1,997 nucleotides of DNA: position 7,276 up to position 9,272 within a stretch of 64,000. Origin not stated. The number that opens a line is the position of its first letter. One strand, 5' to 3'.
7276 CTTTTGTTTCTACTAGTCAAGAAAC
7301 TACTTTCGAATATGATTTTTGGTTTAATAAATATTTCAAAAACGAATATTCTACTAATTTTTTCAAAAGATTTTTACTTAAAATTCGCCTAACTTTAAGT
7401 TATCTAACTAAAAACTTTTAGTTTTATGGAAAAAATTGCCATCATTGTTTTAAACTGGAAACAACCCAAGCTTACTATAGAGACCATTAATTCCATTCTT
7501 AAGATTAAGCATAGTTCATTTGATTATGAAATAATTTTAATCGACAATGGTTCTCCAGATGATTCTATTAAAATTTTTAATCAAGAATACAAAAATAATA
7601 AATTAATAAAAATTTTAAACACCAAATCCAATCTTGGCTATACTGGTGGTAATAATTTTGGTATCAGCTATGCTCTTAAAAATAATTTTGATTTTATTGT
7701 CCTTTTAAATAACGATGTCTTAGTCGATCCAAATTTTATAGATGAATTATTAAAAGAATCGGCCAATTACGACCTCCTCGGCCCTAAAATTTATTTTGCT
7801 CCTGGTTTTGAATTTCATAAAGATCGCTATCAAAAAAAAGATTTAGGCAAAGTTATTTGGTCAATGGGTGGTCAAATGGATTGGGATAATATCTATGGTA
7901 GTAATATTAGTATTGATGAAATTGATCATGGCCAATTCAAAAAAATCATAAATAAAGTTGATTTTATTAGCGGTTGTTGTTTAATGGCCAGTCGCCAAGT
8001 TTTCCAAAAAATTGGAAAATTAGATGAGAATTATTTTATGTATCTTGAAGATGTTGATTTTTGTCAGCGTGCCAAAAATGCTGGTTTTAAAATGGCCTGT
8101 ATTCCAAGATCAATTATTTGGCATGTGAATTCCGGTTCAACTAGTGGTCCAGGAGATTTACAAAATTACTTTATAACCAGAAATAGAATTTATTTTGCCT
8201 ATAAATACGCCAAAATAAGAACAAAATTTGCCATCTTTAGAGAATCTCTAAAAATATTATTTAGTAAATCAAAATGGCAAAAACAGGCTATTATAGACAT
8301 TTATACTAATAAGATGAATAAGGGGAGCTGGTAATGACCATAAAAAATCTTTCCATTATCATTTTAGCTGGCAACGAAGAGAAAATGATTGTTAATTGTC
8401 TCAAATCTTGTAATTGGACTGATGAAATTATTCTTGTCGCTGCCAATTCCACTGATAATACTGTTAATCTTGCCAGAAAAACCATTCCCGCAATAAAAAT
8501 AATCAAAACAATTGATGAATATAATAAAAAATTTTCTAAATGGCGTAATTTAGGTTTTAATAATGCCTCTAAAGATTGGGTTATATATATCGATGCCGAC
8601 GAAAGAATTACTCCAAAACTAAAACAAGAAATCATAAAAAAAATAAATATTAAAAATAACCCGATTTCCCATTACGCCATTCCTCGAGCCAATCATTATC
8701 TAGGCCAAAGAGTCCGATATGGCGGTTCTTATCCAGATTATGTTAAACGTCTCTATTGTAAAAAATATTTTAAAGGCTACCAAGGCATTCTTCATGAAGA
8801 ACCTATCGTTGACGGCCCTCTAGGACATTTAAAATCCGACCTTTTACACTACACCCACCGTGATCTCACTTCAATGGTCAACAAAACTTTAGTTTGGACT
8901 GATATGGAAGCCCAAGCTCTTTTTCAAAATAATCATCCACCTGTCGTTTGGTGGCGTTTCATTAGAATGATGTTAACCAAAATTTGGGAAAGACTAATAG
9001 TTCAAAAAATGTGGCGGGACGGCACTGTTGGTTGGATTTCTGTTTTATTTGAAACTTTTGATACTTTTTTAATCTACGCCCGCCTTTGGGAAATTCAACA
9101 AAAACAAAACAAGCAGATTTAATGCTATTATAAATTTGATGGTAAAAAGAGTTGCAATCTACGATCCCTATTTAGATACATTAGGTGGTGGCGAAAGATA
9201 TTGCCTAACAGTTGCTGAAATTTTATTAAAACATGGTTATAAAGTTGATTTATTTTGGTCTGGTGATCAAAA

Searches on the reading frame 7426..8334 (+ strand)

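Call 20: search_protein_families(library=pfam, proteins=[window:7426-8334:+], max_evalue=0.01)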
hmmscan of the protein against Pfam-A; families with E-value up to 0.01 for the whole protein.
window:7426-8334:+ (302 aa): 4 families
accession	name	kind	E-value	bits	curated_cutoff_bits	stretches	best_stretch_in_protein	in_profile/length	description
PF13641.12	Glyco_tranf_2_3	-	1.3e-17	65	27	1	4-255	3-227/230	Glycosyltransferase like family 2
PF00535.33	Glycos_transf_2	-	1.7e-17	64.3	23.3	1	6-196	2-167/168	Glycosyl transferase family 2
PF13632.12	Glyco_trans_2_3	-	1.9e-06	28.3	27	1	157-260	48-144/198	Glycosyl transferase family group 2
PF02709.20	Glyco_transf_7C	-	0.00044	20.3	23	1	180-228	18-67/78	N-terminal domain of galactosyltransferase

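Call 60: search_protein_families(library=ncbifam, proteins=[window:7426-8334:+], max_evalue=0.00001)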
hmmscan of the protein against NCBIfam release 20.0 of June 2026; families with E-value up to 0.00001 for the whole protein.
window:7426-8334:+ (302 aa): 9 families
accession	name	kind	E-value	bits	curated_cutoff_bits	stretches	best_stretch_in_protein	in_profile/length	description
TIGR01556.1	rhamnosyltran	subfamily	1.5e-16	60.5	200.55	1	34-255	22-233/281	rhamnosyltransferase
TIGR03937.1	PgaC_IcaA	equivalog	4.7e-13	48.9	422.3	1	2-111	45-149/407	poly-beta-1,6-N-acetyl-D-glucosamine synthase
TIGR03965.1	mycofact_glyco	equivalog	1.2e-09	37.6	280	0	176-233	224-280/467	mycofactocin biosynthesis glycosyltransferase MftF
NF038299.1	EPS_HpsN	equivalog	4.6e-08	32.4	425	1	3-245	2-231/317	hormogonium polysaccharide biosynthesis glycosyltransferase HpsN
NF050050.1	ProtGlycPglI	equivalog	1.2e-07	31.4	500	1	1-112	1-108/306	GalNAc(5)-diNAcBac-PP-undecaprenol beta-1,3-glucosyltransferase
NF041875.1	EPS_EpsD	equivalog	1.3e-07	31.4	370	0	28-119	25-114/325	exopolysaccharide biosynthesis glycosyltransferase EpsD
TIGR04283.1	glyco_like_mftF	equivalog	3.9e-07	29.9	182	0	185-231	140-183/221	TIGR04283 family arsenosugar biosynthesis glycosyltransferase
NF047588.1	GlcsyltransPgfSStrep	equivalog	1.6e-06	27.6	500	1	18-117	20-116/308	glycosyltransferase PgfS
NF007482.0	PRK10073.1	equivalog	7.1e-06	25.2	423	0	3-115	7-113/334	glycosyltransferase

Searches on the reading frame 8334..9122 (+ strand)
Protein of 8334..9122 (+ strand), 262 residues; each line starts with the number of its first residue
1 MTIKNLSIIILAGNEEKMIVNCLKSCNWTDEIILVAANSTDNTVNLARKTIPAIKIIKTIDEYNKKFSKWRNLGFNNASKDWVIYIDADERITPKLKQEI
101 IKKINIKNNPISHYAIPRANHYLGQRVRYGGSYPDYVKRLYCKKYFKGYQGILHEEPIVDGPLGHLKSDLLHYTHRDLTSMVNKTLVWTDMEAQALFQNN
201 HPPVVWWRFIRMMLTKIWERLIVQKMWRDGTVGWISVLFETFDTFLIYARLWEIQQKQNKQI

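Call 20: search_protein_families(library=pfam, proteins=[window:8334-9122:+], max_evalue=0.01)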
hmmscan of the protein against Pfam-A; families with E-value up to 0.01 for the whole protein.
window:8334-9122:+ (262 aa): 3 families
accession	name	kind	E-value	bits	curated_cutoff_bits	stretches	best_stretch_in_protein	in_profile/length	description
PF00535.33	Glycos_transf_2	-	6.8e-17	62.3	23.3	1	7-129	1-128/168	Glycosyl transferase family 2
PF13704.12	Glyco_tranf_2_4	-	4.4e-06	27.5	27.5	1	28-91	17-83/98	Glycosyl transferase family 2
PF10111.15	Glyco_tranf_2_2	-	2.7e-05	24.2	27.3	1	29-109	29-114/276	Glycosyltransferase like family 2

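Call 60: search_protein_families(library=ncbifam, proteins=[window:8334-9122:+], max_evalue=0.00001)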
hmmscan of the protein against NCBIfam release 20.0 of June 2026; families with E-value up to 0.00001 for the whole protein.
window:8334-9122:+ (262 aa): 3 families
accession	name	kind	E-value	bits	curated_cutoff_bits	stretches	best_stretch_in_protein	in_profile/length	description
TIGR04195.1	S_glycosyl_SunS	equivalog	9.1e-14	51.1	350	1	9-158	62-203/421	SunS family peptide S-glycosyltransferase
NF007482.0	PRK10073.1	equivalog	8.6e-12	44.7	423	1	4-102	6-108/334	glycosyltransferase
TIGR04283.1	glyco_like_mftF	equivalog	1.3e-08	34.7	182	1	6-116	1-109/221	TIGR04283 family arsenosugar biosynthesis glycosyltransferase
